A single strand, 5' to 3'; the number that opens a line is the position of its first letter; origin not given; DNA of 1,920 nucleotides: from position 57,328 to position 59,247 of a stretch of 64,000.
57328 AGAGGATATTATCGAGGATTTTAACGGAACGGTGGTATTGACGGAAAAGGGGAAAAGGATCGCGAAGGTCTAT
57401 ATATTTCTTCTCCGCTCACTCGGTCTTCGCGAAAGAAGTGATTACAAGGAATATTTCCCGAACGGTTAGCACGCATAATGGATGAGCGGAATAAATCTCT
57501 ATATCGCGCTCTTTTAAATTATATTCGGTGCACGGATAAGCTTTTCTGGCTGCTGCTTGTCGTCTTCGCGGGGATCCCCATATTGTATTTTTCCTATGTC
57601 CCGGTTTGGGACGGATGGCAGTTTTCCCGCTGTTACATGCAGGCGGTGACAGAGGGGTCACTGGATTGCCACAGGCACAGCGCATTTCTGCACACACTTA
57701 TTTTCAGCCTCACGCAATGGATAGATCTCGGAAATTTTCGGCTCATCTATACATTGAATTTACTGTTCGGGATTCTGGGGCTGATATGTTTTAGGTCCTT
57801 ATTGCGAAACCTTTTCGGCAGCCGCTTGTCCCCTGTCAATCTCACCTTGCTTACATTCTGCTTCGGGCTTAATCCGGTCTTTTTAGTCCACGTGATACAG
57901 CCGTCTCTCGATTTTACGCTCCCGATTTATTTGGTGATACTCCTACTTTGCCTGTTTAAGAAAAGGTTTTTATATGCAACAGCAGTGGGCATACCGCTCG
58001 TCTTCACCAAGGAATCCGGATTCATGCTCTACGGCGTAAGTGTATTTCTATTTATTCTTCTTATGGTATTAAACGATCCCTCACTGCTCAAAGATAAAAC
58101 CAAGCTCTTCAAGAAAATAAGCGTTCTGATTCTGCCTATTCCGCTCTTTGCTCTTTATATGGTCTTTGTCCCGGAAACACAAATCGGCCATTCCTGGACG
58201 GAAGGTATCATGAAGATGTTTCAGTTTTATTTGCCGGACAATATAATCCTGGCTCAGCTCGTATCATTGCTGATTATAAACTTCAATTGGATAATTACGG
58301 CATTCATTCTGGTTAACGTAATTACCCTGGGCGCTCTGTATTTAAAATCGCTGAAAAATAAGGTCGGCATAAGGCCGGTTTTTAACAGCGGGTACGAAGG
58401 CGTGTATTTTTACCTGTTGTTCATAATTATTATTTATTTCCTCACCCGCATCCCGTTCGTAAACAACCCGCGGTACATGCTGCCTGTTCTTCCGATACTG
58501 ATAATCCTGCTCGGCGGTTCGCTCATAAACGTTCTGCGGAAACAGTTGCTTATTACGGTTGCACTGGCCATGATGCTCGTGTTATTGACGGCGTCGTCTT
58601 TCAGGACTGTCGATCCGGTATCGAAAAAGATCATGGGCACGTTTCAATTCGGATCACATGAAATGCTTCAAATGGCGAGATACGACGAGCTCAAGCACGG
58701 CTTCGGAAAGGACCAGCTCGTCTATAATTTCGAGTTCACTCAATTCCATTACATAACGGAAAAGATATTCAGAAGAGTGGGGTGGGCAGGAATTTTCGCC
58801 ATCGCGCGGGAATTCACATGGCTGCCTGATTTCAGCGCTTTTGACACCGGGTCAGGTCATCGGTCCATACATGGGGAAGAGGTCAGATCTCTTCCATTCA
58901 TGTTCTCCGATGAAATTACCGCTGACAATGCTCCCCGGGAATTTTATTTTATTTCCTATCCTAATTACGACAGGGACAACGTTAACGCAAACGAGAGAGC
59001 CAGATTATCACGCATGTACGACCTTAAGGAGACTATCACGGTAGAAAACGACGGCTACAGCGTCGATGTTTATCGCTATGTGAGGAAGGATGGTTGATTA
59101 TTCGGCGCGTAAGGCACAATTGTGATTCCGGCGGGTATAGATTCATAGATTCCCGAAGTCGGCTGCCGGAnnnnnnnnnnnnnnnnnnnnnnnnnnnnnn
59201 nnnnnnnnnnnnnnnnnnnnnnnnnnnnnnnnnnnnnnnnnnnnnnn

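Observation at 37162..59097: Lower-GC cluster of GT-C-type membrane glycosyltransferase candidates plus a UGM-like flavoenzyme bracketing the giant proteins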

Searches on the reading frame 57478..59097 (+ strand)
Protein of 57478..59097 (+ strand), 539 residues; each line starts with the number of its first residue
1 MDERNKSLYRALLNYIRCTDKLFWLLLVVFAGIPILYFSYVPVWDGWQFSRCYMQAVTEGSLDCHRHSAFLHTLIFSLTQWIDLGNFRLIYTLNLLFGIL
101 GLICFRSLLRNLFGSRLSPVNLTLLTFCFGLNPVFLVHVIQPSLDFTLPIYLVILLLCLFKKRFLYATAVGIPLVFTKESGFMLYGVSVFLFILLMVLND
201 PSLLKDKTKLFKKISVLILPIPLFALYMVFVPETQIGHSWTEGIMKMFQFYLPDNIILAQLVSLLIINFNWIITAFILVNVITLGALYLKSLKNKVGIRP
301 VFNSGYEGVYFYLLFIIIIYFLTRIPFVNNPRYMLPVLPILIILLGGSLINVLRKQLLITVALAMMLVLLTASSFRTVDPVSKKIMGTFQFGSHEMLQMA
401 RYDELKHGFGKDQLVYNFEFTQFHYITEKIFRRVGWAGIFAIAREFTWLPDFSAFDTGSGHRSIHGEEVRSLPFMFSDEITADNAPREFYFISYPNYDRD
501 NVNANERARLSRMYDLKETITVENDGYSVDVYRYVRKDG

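Call 4: search_protein_families(library=pfam, proteins=[window:57478-59097:+], max_evalue=0.1)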
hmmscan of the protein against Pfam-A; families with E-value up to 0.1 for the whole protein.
window:57478-59097:+ (539 aa): 0 families

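Call 6: search_protein_families(library=ncbifam, proteins=[window:57478-59097:+], max_evalue=0.1)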
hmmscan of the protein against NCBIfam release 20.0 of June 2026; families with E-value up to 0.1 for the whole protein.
window:57478-59097:+ (539 aa): 0 families

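Call 31: find_homologous_proteins(query=window:57478-59097:+, max_evalue=0.001)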
Query window:57478-59097:+ (539 aa): 63 proteins with E <= 0.001 among 8000 candidates.
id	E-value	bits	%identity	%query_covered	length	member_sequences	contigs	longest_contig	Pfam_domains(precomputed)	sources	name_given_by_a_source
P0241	0.0e+0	1012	83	100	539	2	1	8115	-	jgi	jgi:hypothetical protein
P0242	3.9e-276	935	76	100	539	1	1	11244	-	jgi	jgi:hypothetical protein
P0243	4.3e-276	935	76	100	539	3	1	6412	-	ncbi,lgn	-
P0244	6.7e-276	935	100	78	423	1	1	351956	-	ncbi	ncbi:MAG: hypothetical protein AB1598_12385 [Thermodesulfobacteriota bacterium]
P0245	6.4e-274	928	75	100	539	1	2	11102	-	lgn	-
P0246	7.5e-274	928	76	100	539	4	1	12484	-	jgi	-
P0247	8.5e-267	904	73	100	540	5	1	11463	-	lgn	-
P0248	1.0e-259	881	73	100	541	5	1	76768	-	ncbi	-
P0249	6.3e-259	879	72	100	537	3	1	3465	-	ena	-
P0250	3.5e-256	869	72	100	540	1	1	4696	-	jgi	jgi:hypothetical protein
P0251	4.0e-255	866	70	100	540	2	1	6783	-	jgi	jgi:hypothetical protein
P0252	1.0e-252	858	72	100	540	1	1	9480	-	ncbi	ncbi:MAG: hypothetical protein ACHQ6U_06645 [Thermodesulfobacteriota bacterium]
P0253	7.3e-249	845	68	100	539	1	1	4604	-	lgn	-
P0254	2.7e-248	843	69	100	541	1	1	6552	-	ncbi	-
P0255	2.2e-240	817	69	100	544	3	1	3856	-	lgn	-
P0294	5.9e-92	327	38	96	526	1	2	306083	-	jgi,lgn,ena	-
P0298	4.0e-46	176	26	97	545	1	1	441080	-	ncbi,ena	-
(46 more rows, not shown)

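Call 36: predict_structure(alignment_id=A2)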
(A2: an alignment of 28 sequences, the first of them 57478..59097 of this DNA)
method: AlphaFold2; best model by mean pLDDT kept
length: 539 residues; sequences in the alignment: 28
mean_pLDDT: 81.0   pTM: 0.86
mean pLDDT of the five models: 81.0, 79.6, 79.1, 78.5, 76.4
residues with pLDDT >= 90: 195; 70-90: 225; 50-70: 87; < 50: 32
segments of 3 or more residues with pLDDT < 50: 390-414
pLDDT, mean of each block of 10 residues (from residue 1): 51 60 94 86 72 88 75 88 87 94 96 91 96 87 85 97 94 87 93 91 87 92 82 62 67 64 84 95 87 72 84 93 64 84 96 94 96 81 61 44 42 55 78 85 66 76 81 84 87 74 88 94 75 89
secondary structure, 60 per line:
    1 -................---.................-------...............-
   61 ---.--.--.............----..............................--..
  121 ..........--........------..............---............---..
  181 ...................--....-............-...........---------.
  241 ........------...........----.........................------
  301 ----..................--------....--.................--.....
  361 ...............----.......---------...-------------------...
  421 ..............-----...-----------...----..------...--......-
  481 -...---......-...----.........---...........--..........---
elements in order: H2-17 H21-37 H45-59 H70-82 H87-116 H119-130 H133-140 H147-160 H164-175 H179-199 H202-205 H207-218 H220-230 H240-248 H255-265 H270-294 H305-322 H331-334 H337-353 H356-375 H380-386 H418-434 E440-442 E454-456 E469-471 E474-476 E488-493 H502-510 E514-524 E527-536

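Call 39: fold_search(model_id=the predicted structure, library=pdb)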
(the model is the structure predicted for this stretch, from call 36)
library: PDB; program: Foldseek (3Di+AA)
matches with E <= 10: 116; with E <= 0.001: 3
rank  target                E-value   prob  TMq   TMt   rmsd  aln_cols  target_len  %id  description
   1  5f15                  1.1e-05  1.00  0.47  0.47  11.7       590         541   13  Crystal Structure of ArnT from Cupriavidus metallidurans bound to Undecaprenyl phosphate (released 2016-02-17)
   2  5ezm                  3.1e-05  1.00  0.45  0.45  11.5       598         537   14  Crystal Structure of ArnT from Cupriavidus metallidurans in the apo state (released 2016-02-17)
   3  9s6t_A                5.2e-05  1.00  0.50  0.54   8.5       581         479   12  Ternary cryo-EM structure of chicken ALG12 with Dol25-PP-GlcNAc2Man7, Dol25-P-Man, and Fab (released 2026-03-18)
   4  9i5k_A                1.3e-03  1.00  0.43  0.47   7.4       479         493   15  Structure of the Chaetomium thermophilum Pmt4 homodimer (C2 symmetry) (released 2025-12-24)
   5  9s6u_A                2.9e-03  1.00  0.54  0.53   9.6       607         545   11  Ternary cryo-EM structure of human ALG9 with Dol25-PP-GlcNAc2Man8, Dol25-P-Man and Fab (released 2026-03-18)
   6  9dlh                  5.2e-03  1.00  0.42  0.38   7.9       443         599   10  donor substrate analog-bound AftB (released 2025-06-25)
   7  9s6s_A                6.5e-03  1.00  0.49  0.49  10.4       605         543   12  Ternary cryo-EM structure of human ALG9 with Dol25-PP-GlcNAc2Man6, Dol25-P-Man and Fab (released 2026-03-18)
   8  6s7t_A                3.3e-02  0.99  0.32  0.26  10.3       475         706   13  Cryo-EM structure of human oligosaccharyltransferase complex OST-B (released 2019-12-18)
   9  7bvc_B                5.2e-02  1.00  0.37  0.21   7.3       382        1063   13  Cryo-EM structure of Mycobacterium smegmatis arabinosyltransferase EmbA-EmbB-AcpM2 in complex with ethambutol (released 2020-04-29)
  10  9i5l_A                6.2e-02  1.00  0.28  0.22   6.1       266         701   16  Structure of the Chaetomium thermophilum Pmt4 homodimer (C1 symmetry) (released 2025-12-24)
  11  9e61_A                6.2e-02  1.00  0.28  0.22   5.5       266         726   12  Cryo-EM structure of Saccharomyces cerevisiae Pmt4 apo form (released 2025-10-15)
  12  9e6i_B                7.1e-02  1.00  0.28  0.22   5.5       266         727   12  Cryo-EM structure of Saccharomyces cerevisiae Pmt4-Ccw5 complex (released 2025-10-15)
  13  9e61_B                7.1e-02  1.00  0.28  0.22   5.5       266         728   12  Cryo-EM structure of Saccharomyces cerevisiae Pmt4 apo form (released 2025-10-15)
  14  3wak                  7.4e-02  0.99  0.37  0.25  13.4       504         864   11  Crystal structure of the Archaeoglobus fulgidus oligosaccharyltransferase (O29867_ARCFU) in the apo form (released 2013-10-30)
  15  7bvc_A                7.7e-02  1.00  0.40  0.23   8.5       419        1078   11  Cryo-EM structure of Mycobacterium smegmatis arabinosyltransferase EmbA-EmbB-AcpM2 in complex with ethambutol (released 2020-04-29)
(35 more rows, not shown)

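Call 41: find_related_loci(query=A2, collection=metagenome_contigs, flank=10000)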
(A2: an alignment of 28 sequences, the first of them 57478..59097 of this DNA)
Query A2 (539 aa) in metagenome_contigs; peptide patterns used: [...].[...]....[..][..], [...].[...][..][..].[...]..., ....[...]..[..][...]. (x = any residue, [..] = any of these).
266 stretches matched a pattern; 171 encode a relative of the query (tblastn E <= 1e-3); the best 80 are kept; 80 distinct loci.
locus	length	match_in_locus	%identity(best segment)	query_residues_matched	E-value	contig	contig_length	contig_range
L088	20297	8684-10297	75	1-538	0e+0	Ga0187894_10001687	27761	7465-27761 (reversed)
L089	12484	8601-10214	75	1-538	0e+0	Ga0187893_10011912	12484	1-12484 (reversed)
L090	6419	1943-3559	72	1-538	0e+0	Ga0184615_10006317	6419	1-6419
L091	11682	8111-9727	72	1-538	0e+0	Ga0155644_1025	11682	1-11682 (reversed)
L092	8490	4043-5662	66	1-539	0e+0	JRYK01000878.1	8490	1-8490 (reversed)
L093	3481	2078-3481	75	1-468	0e+0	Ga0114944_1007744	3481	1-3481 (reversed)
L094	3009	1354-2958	60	3-537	0e+0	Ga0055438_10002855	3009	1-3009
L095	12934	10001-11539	53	22-539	1e-174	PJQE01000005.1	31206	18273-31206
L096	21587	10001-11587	51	5-537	5e-172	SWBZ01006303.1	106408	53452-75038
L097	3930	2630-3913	55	5-435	5e-154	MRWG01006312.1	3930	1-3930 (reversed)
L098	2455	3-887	70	246-539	3e-144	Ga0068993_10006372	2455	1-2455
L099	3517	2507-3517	53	10-349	2e-110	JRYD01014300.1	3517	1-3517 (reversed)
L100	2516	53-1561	40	21-537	7e-112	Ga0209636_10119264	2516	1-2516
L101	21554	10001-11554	39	22-539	3e-94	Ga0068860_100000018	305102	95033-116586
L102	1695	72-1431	51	22-539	2e-98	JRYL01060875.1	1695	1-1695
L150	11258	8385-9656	29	39-448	4e-43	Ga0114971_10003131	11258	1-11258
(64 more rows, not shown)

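Call 44: search_protein_families(library=pfam, proteins=[L150:130-1419:-, L150:1412-2377:-, L150:2389-3564:+, L150:3561-5135:+, L150:5132-6775:+, L150:7740-9929:+, L150:9974-10747:+, L101:7109-8608:+, L101:8846-9943:+, L101:11547-12107:+], max_evalue=0.001)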
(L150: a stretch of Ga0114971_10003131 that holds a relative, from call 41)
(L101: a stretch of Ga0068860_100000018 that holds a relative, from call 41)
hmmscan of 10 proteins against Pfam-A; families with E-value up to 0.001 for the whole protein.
L150:130-1419:- (429 aa): 1 family
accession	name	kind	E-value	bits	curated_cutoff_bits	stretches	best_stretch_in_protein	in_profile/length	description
PF12698.13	ABC2_membrane_3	-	3.5e-40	138.6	31.6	1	19-401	1-346/347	ABC-2 family transporter protein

L150:1412-2377:- (321 aa): 3 families
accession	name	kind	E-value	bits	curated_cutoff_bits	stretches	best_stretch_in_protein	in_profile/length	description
PF00005.33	ABC_tran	-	6.2e-26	92.1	25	1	22-166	2-136/137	ABC transporter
PF13732.12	DrrA1-3_C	-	8.5e-15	55.7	27.4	1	220-308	1-81/81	ATP-binding protein DrrA1-3-like, C-terminal domain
PF13304.12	AAA_21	-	4.4e-12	47.1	27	1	135-196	234-298/304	AAA domain, putative AbiEii toxin, Type IV TA system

L150:2389-3564:+ (391 aa): 1 family
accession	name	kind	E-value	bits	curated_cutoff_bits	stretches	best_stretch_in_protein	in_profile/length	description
PF16983.11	MFS_MOT1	-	4.9e-50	169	30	2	221-338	2-109/111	Molybdate transporter of MFS superfamily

L150:3561-5135:+ (524 aa): 0 families

L150:5132-6775:+ (547 aa): 7 families
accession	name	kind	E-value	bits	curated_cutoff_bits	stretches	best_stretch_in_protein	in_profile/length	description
PF01593.30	Amino_oxidase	-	4e-15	56.5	19.8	1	17-499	2-417/443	Flavin containing amine oxidoreductase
PF13450.12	NAD_binding_8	-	3.1e-13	50.3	21.9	1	11-73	1-64/68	NAD(P)-binding Rossmann-like domain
PF01266.30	DAO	-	1.4e-06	28.5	27.9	0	10-44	3-36/353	FAD dependent oxidoreductase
PF12831.13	FAD_oxidored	-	2.3e-05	24.3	27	0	249-328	62-140/416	FAD dependent oxidoreductase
PF01946.23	Thi4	-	6.1e-05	22.8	26.2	1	10-44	21-55/235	Thi4 family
PF01494.25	FAD_binding_3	-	0.0004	20.2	22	0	10-39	5-33/349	FAD binding domain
PF13454.12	NAD_binding_9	-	0.00096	19.6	21.8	0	11-125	2-125/155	FAD-NAD(P)-binding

L150:7740-9929:+ (729 aa): 0 families

L150:9974-10747:+ (257 aa): 2 families
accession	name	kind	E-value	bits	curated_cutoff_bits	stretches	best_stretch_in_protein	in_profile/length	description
PF00483.29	NTP_transferase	-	1.8e-19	70.7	21.2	1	2-210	1-199/245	Nucleotidyl transferase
PF12804.13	NTP_transf_3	-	5.4e-10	40.1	27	1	3-59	1-52/160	MobA-like NTP transferase domain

L101:7109-8608:+ (499 aa): 10 families
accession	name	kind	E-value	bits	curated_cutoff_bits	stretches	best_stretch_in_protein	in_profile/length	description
PF00308.24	Bac_DnaA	-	2.5e-63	213.5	23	1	165-325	1-161/162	Bacterial DnaA ATPAse domain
PF08299.17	Bac_DnaA_C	-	1.7e-25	89.3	31.5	1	408-476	1-69/69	Bacterial dnaA protein helix-turn-helix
PF11638.13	DnaA_N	-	2.1e-11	43.8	24.6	1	57-118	2-64/65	DnaA N-terminal domain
PF01695.23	IstB_IS21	-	1.4e-07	31.7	24.1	1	202-302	96-193/238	IstB-like ATP binding protein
PF13173.12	AAA_14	-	4.3e-06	27.2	27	1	199-319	3-115/129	AAA domain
PF13401.12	AAA_22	-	2e-05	25.3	27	0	201-289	8-110/130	AAA domain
PF00910.28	RNA_helicase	-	3.6e-05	24.6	21.5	1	202-288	2-72/105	RNA helicase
PF01637.24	ATPase_2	-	4.7e-05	23.7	33.2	1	198-302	20-117/225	ATPase domain predominantly from Archaea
PF00004.35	AAA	-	0.0002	22.3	21.2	1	202-299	2-106/131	ATPase family associated with various cellular activities (AAA)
PF25201.1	nSTAND6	-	0.00035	21.1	27.7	0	199-235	19-55/148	Novel STAND NTPase 6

L101:8846-9943:+ (365 aa): 3 families
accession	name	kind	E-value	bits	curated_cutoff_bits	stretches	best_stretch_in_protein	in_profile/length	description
PF00712.24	DNA_pol3_beta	-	1.6e-22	80.3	24.4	2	1-116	1-119/120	DNA polymerase III beta subunit, N-terminal domain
PF02767.21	DNA_pol3_beta_2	-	8.5e-21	74.8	27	1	127-241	2-116/116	DNA polymerase III beta subunit, central domain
PF02768.20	DNA_pol3_beta_3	-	4.5e-15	56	27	1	243-363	1-120/121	DNA polymerase III beta subunit, C-terminal domain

L101:11547-12107:+ (186 aa): 0 families

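Call 79: search_protein_representatives(alignment_id=A2)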
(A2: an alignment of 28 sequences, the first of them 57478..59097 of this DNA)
Query: 28 sequences, 540 profile positions. Proteins with E-value up to 0.001 (for the whole library): 1498; up to 1e-10: 1214; up to 1e-30: 591. The best 150 are listed.
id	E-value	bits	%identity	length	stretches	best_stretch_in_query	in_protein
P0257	6.1e-236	800.7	-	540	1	4-537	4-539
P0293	6.6e-190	648.7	-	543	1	5-538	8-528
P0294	1.5e-181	621.2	-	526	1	11-536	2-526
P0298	5.2e-165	566.6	-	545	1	6-536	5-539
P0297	7.6e-165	566.0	-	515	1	13-538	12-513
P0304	6.2e-151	520.1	-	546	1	14-534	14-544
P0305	3.8e-144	497.7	-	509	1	36-536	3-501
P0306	1.7e-140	485.7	-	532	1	16-535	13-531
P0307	1.8e-138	479.0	-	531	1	16-536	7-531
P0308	7.1e-138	477.0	-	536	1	21-535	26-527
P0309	3.0e-137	474.9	-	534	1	13-538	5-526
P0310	4.6e-137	474.3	-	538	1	8-536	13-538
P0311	2.6e-135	468.5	-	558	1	16-536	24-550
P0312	1.5e-131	456.1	-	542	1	19-534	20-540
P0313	8.8e-128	443.7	-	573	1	18-536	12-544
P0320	6.8e-123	427.6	-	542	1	21-538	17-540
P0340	6.8e-107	374.8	-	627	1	20-534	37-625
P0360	2.9e-102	359.5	-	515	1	13-534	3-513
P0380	7.7e-99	348.2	-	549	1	17-538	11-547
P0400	2.1e-94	333.5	-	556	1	15-536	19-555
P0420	7.1e-92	325.2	-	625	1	21-535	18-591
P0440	4.8e-90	319.2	-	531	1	13-530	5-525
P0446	1.2e-88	314.6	-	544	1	22-536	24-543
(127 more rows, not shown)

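Call 80: search_protein_families(library=pfam, proteins=[P0304, P0310, P0320, P0340, P0360, P0380, P0400, P0420, P0440, P0446], max_evalue=0.01)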
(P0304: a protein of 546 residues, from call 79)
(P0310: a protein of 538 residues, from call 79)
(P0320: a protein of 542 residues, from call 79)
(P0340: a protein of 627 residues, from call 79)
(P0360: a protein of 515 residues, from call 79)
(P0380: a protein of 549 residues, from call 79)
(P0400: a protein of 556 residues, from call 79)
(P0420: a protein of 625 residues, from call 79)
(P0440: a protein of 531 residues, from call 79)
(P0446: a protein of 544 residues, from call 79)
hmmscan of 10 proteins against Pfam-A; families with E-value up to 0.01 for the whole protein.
P0304 (546 aa): 0 families

P0310 (538 aa): 0 families

P0320 (542 aa): 0 families

P0340 (627 aa): 0 families

P0360 (515 aa): 0 families

P0380 (549 aa): 0 families

P0400 (556 aa): 0 families

P0420 (625 aa): 0 families

P0440 (531 aa): 0 families

P0446 (544 aa): 0 families

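Call 82: find_encoding_contigs(protein=P0298, flank=8000, max_places=1)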
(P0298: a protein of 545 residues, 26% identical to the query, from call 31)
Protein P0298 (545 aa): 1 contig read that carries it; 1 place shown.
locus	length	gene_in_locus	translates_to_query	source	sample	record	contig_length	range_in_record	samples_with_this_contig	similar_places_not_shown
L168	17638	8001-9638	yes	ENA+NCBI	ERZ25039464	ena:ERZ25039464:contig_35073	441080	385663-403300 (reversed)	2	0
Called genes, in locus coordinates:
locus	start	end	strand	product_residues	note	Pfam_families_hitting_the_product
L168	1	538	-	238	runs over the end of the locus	PF01943:Polysacc_synt, PF13440:Polysacc_synt_3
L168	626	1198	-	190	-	PF01943:Polysacc_synt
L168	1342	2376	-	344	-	PF00535:Glycos_transf_2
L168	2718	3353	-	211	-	PF08241:Methyltransf_11 (weak), PF08242:Methyltransf_12 (weak), PF13649:Methyltransf_25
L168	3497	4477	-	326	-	-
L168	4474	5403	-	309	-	-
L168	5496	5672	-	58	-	-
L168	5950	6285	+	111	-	-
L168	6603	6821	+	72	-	-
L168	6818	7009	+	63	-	-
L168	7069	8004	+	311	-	-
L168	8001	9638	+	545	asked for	-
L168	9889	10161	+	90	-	-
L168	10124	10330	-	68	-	-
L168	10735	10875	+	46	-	-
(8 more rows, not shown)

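Call 83: find_encoding_contigs(protein=P0294, flank=8000, max_places=1)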
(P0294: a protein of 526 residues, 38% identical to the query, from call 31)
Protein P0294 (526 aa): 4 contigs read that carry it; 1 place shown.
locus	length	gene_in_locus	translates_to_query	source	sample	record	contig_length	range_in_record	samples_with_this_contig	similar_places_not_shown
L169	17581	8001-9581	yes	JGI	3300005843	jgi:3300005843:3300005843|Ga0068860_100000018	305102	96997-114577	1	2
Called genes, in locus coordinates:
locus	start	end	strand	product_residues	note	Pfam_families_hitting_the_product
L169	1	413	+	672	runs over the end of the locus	PF12846:AAA_10 (faint), PF19044:P-loop_TraG, PF01935:DUF87 (weak)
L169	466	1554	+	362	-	-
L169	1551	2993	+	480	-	-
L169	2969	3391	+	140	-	PF18895:T4SS_pilin (weak)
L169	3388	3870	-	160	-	PF01424:R3H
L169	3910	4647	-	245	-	PF02096:60KD_IMP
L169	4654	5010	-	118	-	PF00825:Ribonuclease_P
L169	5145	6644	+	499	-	PF11638:DnaA_N, PF00308:Bac_DnaA, PF01695:IstB_IS21 (weak), PF13173:AAA_14 (weak), PF13401:AAA_22 (faint), PF08299:Bac_DnaA_C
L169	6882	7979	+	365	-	PF00712:DNA_pol3_beta, PF02767:DNA_pol3_beta_2, PF02768:DNA_pol3_beta_3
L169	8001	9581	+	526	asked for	-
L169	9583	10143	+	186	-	-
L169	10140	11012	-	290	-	-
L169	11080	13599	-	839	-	PF00912:Transgly, PF00905:Transpeptidase, PF17957:Big_7 (faint)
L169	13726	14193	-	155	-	PF02075:RuvC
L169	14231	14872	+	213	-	PF12535:Nudix_N, PF00293:NUDIX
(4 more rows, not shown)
